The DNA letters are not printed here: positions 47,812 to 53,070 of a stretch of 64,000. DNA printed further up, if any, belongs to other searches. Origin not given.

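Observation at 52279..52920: C-terminal PPTase-like domain on synthase 2 appears catalytically dead, while a bona fide Sfp-type PPTase sits 5 kb downstream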

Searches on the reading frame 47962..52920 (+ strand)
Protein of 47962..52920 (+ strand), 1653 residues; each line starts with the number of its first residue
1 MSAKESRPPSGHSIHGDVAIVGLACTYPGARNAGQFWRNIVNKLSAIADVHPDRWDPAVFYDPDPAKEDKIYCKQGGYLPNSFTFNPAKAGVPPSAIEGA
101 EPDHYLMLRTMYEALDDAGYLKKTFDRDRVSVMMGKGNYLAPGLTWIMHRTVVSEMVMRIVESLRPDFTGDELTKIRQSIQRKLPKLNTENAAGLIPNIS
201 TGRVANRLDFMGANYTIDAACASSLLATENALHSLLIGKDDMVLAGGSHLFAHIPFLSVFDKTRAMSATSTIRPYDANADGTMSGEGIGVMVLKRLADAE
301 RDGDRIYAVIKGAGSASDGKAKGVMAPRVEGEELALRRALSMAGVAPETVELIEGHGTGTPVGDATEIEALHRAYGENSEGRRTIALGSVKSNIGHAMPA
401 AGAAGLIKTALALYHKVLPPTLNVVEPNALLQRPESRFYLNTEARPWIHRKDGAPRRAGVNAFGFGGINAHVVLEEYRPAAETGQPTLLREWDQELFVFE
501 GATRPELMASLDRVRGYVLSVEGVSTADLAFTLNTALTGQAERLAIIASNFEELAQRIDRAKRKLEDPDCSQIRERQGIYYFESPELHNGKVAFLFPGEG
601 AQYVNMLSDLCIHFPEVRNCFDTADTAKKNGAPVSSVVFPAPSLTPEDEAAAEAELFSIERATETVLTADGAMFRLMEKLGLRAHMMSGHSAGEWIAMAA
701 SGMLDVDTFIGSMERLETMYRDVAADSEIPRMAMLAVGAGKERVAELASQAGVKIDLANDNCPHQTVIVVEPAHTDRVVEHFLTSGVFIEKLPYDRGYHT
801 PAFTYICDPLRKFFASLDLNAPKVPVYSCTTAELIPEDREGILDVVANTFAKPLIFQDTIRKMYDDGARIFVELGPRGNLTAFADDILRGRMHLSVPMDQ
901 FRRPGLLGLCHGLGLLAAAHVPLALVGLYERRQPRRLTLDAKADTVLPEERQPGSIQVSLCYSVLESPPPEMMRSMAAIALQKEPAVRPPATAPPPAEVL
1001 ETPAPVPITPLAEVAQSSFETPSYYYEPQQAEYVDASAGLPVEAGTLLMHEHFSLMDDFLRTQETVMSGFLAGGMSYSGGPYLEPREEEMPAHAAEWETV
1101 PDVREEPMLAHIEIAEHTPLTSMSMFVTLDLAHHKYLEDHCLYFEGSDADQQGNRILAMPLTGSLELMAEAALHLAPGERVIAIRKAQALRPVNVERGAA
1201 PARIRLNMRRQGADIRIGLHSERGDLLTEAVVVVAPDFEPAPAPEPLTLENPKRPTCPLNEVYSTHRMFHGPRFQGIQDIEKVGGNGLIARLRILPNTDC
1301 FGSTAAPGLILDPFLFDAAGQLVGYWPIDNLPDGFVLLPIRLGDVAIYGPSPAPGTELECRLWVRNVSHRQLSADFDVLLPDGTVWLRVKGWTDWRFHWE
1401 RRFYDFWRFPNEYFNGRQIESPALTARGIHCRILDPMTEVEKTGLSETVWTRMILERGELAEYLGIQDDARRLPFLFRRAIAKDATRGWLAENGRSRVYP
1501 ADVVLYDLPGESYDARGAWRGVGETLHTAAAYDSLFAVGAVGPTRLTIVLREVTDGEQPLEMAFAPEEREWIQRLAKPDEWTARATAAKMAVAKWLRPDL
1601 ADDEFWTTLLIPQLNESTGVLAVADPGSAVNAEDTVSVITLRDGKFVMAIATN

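Call 5: search_protein_families(library=pfam, proteins=[window:47962-52920:+], max_evalue=0.1)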
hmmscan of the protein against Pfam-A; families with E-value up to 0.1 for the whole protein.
window:47962-52920:+ (1653 aa): 9 families
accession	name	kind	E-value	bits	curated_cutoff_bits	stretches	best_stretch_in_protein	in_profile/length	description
PF00109.32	ketoacyl-synt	-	2.2e-56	191.7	20.8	1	17-299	3-252/252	Beta-ketoacyl synthase, N-terminal domain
PF02801.28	Ketoacyl-synt_C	-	1.6e-39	135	20.8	1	307-424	1-118/119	Beta-ketoacyl synthase, C-terminal domain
PF00698.26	Acyl_transf_1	-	1.2e-15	58.3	32.7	1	594-889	2-280/319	Acyl transferase domain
PF14765.12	PS-DH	-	1.7e-13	50.9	23.7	1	1260-1391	23-153/166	Polyketide synthase dehydratase N-terminal domain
PF16197.11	KAsynt_C_assoc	-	1.2e-09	39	33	1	435-535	10-101/111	Ketoacyl-synthetase C-terminal extension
PF22621.2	CurL-like_PKS_C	-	0.00023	21.5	27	1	503-557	9-63/64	CurL-like, PKS C-terminal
PF22336.2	RhiE-like_linker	-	0.0078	16.6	27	1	504-561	7-63/67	RhiE-like, KS-MAT linker domain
PF00108.29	Thiolase_N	-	0.014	15.2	26.4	1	215-259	79-123/260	Thiolase, N-terminal domain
PF01648.25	ACPS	-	0.061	13.8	25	0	1559-1616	22-81/111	4'-phosphopantetheinyl transferase superfamily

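Call 20: search_protein_families(library=ncbifam, proteins=[window:47962-52920:+], max_evalue=0.1)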
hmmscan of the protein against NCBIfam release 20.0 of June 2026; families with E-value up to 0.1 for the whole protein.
window:47962-52920:+ (1653 aa): 32 families (the best 25 are shown)
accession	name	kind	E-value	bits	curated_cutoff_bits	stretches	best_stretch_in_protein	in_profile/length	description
TIGR02813.1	omega_3_PfaA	subfamily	1.7e-200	668.6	1010.1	2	18-892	9-884/2582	polyketide-type polyunsaturated fatty acid synthase PfaA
NF045894.1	PKS_plus_SDR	equivalog_domain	1.7e-156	523.1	1740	2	177-939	129-865/1515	type I polyketide synthase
NF040607.1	mycolic_Pks13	equivalog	1.9e-106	357.1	2100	1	14-877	99-943/1680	polyketide synthase Pks13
NF041183.1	Pks2_ls1_myc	equivalog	2e-105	353.2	2400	2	198-913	150-837/2086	sulfolipid-1 biosynthesis phthioceranic/hydroxyphthioceranic acid synthase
TIGR03150.1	fabF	equivalog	3.3e-52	177.5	493.75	1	194-474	134-406/407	beta-ketoacyl-ACP synthase II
NF005589.0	PRK07314.1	subfamily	1.3e-50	172.4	387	1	194-477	137-412/413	beta-ketoacyl-ACP synthase II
NF004970.0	PRK06333.1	subfamily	3e-48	164.7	525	1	191-478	143-423/424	beta-ketoacyl-ACP synthase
NF053555.1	prodigi_MBC_PigJ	equivalog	1.3e-46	159.2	900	1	200-475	492-757/759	prodigiosin MBC biosynthesis protein PigJ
NF005490.0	PRK07103.1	equivalog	1.1e-38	133.4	445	1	171-476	119-412/414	polyketide beta-ketoacyl:acyl carrier protein synthase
NF058662.1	cispenta_AmcF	equivalog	5.3e-36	124.4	325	1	202-475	110-368/369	cispentacin biosynthesis acyltransferase subunit AmcF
NF005935.0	PRK07967.1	equivalog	4.5e-35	121.3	630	1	204-477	145-404/406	beta-ketoacyl-ACP synthase I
NF006274.0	PRK08439.1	equivalog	1.9e-34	119.2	621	1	198-475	139-404/406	beta-ketoacyl-ACP synthase II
NF006434.0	PRK08722.1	equivalog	1.5e-33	116.3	759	1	195-474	138-411/414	beta-ketoacyl-ACP synthase II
NF006587.0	PRK09116.1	equivalog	5e-33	114.4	470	1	208-476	151-406/408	beta-ketoacyl-ACP synthase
NF006618.0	PRK09185.1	subfamily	7.4e-32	110.8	407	1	203-476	143-392/394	beta-ketoacyl-ACP synthase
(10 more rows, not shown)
